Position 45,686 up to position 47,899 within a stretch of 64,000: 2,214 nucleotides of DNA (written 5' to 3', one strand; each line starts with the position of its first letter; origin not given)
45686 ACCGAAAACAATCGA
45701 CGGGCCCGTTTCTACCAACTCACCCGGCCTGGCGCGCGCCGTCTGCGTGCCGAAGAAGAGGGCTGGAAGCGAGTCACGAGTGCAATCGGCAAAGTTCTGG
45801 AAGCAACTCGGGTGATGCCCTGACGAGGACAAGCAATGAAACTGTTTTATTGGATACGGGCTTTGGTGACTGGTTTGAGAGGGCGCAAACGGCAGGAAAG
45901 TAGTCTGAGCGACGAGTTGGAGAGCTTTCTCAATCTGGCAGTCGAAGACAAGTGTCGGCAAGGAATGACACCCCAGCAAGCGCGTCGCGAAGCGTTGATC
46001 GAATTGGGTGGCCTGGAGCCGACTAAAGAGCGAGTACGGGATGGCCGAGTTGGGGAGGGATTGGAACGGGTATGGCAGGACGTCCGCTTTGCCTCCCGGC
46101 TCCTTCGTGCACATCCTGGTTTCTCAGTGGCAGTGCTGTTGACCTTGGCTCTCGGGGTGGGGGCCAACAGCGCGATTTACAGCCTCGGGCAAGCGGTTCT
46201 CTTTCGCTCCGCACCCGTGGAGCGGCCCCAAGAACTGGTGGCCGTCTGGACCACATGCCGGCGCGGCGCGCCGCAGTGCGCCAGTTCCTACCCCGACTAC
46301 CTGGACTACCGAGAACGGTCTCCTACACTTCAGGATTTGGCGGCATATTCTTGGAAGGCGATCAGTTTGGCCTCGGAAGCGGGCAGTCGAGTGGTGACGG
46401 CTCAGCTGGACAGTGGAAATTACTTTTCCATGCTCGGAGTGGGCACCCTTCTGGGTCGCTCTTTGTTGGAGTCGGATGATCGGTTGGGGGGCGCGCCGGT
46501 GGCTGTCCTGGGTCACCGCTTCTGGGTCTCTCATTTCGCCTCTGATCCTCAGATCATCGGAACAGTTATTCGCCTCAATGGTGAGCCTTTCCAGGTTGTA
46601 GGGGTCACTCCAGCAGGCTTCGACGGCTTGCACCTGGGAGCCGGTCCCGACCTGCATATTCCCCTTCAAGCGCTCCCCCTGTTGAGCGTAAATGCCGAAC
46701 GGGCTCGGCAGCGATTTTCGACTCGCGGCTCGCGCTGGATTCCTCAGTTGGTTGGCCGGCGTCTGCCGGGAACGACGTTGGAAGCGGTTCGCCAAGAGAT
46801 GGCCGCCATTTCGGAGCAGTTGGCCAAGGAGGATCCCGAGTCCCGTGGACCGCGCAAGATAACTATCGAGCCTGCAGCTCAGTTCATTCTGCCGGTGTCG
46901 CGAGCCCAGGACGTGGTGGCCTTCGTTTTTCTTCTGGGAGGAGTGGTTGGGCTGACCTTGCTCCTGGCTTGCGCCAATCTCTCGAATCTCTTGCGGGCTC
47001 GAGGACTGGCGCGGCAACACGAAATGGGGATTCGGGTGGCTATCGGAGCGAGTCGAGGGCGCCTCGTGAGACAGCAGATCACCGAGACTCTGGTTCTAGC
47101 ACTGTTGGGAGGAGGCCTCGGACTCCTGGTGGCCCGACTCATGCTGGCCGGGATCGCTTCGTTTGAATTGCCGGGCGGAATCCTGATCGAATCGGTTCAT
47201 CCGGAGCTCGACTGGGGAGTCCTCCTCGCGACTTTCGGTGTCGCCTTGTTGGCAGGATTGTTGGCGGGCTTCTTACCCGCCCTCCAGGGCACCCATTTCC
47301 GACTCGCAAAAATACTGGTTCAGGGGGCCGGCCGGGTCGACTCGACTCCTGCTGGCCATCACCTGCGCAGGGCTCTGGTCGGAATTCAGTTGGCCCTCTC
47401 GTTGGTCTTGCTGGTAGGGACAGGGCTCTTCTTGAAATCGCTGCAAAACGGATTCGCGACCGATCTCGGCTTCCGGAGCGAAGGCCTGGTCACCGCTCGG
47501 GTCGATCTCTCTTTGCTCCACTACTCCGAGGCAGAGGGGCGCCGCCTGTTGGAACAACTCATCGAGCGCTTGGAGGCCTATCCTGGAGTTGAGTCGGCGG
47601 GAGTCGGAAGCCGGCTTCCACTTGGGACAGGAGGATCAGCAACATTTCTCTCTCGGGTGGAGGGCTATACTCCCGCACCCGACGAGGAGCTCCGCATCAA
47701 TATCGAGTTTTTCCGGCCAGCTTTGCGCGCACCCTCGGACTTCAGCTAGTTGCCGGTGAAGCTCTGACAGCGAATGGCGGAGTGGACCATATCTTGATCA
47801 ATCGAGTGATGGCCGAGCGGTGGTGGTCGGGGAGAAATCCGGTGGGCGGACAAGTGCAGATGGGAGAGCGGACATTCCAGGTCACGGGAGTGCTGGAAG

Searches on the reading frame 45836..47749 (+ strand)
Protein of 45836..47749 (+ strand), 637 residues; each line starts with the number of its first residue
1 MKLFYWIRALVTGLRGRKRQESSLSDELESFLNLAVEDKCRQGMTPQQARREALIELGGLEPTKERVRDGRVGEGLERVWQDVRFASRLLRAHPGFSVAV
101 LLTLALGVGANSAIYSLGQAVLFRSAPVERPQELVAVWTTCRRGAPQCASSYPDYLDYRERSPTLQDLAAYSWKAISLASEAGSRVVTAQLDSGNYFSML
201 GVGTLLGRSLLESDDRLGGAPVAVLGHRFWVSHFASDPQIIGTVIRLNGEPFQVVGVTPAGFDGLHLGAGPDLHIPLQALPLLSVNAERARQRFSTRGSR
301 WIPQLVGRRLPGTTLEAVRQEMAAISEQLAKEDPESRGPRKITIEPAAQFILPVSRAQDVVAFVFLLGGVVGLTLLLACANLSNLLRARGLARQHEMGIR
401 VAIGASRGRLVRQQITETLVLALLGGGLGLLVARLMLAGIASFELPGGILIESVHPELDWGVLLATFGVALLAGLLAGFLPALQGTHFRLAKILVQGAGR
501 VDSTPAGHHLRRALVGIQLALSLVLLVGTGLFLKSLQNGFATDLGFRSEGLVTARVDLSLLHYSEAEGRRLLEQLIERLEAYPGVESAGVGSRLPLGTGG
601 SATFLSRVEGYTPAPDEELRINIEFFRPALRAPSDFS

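Call 29: find_encoding_contigs(protein=window:45836-47749:+, flank=10000, max_places=10)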
Protein window:45836-47749:+ (637 aa): 1 contig read that carries it; 1 place shown.
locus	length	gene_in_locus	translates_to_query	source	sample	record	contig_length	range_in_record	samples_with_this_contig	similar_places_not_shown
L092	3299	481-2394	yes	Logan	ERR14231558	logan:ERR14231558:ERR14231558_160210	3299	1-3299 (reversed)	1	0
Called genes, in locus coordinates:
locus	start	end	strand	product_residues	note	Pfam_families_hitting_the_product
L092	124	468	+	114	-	PF03551:PadR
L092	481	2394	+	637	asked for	PF12704:MacB_PCD, PF02687:FtsX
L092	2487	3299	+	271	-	?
